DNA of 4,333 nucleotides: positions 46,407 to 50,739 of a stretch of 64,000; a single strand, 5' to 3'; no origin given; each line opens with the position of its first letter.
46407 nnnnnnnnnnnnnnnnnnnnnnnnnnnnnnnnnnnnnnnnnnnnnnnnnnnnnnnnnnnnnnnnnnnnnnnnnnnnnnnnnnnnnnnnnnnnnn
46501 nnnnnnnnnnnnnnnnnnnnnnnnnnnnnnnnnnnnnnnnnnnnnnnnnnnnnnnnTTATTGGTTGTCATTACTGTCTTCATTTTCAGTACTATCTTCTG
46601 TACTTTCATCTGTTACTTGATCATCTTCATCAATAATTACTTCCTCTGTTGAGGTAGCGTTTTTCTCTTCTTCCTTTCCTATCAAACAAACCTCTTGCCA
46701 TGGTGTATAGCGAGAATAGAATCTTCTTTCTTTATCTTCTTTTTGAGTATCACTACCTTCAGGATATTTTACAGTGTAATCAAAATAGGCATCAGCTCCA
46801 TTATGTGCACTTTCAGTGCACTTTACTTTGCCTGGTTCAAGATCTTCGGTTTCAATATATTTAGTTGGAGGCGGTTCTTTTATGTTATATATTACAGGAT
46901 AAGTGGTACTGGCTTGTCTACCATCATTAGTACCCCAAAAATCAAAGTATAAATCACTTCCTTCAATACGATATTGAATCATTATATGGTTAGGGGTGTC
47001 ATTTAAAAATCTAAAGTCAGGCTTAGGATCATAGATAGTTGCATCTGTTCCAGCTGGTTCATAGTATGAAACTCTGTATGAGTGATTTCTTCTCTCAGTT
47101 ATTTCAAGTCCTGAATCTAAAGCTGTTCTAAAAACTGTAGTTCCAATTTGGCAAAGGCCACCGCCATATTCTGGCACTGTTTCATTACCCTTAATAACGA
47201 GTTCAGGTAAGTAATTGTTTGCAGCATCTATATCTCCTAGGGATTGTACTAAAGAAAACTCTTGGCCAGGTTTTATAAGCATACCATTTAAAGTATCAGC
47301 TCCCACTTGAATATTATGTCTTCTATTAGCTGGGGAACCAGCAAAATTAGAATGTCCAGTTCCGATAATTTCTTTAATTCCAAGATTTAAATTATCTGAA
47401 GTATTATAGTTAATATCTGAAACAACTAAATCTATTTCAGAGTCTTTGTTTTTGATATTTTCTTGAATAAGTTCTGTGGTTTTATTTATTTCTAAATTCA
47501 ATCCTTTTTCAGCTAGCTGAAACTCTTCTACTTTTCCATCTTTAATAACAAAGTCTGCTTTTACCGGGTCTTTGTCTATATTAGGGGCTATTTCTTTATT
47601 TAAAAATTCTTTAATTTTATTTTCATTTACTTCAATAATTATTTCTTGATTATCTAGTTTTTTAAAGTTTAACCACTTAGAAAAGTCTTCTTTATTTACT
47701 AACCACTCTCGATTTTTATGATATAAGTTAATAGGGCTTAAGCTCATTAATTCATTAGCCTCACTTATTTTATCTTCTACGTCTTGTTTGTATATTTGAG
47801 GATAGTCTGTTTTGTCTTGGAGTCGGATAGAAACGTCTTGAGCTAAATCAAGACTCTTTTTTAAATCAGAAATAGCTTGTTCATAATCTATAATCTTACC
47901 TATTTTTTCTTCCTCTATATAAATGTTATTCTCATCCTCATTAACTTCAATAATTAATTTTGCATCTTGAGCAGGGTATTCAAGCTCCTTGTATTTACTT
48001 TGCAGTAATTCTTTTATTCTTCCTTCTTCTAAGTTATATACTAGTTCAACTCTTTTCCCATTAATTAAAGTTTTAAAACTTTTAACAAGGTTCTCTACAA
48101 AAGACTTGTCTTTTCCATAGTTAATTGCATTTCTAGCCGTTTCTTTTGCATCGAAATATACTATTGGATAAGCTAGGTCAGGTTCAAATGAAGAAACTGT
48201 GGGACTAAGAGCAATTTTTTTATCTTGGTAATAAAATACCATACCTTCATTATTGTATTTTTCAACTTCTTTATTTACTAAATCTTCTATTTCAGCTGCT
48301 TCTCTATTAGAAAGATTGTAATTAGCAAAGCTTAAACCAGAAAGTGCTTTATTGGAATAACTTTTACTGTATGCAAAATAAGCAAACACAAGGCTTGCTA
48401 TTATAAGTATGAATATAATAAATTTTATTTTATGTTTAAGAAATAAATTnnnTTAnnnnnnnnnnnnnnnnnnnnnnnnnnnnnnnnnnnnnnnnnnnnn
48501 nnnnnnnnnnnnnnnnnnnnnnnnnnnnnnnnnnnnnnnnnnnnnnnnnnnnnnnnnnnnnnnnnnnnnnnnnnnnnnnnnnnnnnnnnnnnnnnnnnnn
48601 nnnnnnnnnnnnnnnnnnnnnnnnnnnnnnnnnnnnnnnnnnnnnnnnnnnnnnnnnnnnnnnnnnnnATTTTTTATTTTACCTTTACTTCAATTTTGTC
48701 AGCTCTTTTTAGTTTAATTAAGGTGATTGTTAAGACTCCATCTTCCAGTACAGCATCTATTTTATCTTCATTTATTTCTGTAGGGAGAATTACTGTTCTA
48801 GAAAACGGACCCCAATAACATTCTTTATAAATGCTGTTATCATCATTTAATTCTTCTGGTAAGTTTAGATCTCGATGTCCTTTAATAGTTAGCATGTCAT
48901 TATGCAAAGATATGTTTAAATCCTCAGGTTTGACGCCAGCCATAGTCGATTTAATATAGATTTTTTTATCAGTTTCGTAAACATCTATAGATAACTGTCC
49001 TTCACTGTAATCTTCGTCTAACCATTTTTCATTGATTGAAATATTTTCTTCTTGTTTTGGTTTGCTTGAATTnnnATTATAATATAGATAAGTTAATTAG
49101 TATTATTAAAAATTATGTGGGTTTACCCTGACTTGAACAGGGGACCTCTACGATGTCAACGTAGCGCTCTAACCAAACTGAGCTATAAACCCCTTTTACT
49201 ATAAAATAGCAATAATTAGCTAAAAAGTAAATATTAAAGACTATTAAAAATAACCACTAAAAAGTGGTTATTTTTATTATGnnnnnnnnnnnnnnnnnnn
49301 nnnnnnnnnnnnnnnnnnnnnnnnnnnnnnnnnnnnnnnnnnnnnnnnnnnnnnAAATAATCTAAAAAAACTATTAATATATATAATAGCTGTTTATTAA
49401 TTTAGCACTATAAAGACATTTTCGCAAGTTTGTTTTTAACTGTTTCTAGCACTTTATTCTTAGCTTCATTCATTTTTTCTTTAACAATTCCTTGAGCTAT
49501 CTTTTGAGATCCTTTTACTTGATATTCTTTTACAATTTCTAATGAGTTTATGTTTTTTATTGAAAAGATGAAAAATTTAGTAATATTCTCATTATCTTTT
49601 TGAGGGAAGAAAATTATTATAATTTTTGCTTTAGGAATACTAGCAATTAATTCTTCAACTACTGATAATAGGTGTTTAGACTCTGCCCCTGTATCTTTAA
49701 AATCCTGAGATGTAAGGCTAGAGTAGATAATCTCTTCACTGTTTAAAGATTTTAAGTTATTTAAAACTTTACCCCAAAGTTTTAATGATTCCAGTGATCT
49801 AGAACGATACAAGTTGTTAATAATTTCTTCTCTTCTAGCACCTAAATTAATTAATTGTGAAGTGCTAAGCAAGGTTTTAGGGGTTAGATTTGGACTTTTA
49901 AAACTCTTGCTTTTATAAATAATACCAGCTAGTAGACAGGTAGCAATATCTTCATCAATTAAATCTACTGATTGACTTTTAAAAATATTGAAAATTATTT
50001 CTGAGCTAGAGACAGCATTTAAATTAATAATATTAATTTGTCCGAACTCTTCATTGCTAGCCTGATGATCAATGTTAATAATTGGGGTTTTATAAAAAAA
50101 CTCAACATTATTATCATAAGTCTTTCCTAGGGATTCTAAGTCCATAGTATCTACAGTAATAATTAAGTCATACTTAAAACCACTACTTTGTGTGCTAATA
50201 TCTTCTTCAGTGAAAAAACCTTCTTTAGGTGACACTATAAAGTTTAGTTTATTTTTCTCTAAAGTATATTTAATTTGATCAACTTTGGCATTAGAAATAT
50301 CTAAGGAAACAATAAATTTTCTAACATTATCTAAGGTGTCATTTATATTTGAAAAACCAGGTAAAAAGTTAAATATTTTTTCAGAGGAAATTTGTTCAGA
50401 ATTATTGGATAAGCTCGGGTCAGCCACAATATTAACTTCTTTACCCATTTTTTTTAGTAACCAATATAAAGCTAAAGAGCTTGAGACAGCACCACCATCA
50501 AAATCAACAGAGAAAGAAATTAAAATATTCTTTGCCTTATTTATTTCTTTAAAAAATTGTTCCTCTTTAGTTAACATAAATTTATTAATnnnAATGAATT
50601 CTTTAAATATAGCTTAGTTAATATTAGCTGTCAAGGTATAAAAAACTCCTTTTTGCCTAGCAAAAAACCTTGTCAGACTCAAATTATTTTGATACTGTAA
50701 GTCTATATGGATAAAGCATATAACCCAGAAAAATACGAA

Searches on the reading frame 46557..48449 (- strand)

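Call 20: search_protein_families(library=pfam, proteins=[window:46557-48449:-], max_evalue=0.0001)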
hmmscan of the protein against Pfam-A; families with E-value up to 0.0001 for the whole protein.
window:46557-48449:- (630 aa): 2 families
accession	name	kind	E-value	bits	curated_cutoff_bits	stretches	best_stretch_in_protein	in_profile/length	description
PF04294.18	VanW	-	6.4e-41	139.3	27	1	375-505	1-130/130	VanW like protein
PF12229.13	PG_binding_4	-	1.1e-15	58.3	22.1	2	98-201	12-109/117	Putative peptidoglycan binding domain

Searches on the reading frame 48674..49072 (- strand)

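Call 86: search_protein_families(library=pfam, proteins=[window:48674-49072:-], max_evalue=0.01)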
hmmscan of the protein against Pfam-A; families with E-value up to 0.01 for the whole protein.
window:48674-49072:- (132 aa): 3 families
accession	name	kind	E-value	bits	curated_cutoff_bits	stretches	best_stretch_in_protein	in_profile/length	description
PF00011.27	HSP20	-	1e-20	74.2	20.8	1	31-129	2-99/102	Hsp20/alpha crystallin family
PF17886.7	ArsA_HSP20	-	2.6e-07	30.5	22.5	1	36-117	2-62/63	HSP20-like domain found in ArsA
PF04969.22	CS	-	0.001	20.5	21.3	1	30-120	4-78/78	CS domain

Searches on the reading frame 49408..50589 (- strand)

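Call 20: search_protein_families(library=pfam, proteins=[window:49408-50589:-], max_evalue=0.0001)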
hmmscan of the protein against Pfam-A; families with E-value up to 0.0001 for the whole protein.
window:49408-50589:- (393 aa): 1 family
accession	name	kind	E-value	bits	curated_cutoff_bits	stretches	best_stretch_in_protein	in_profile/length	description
PF01368.27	DHH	-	4.7e-12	46.7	28.1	1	22-223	2-125/125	DHH family, N-terminal domain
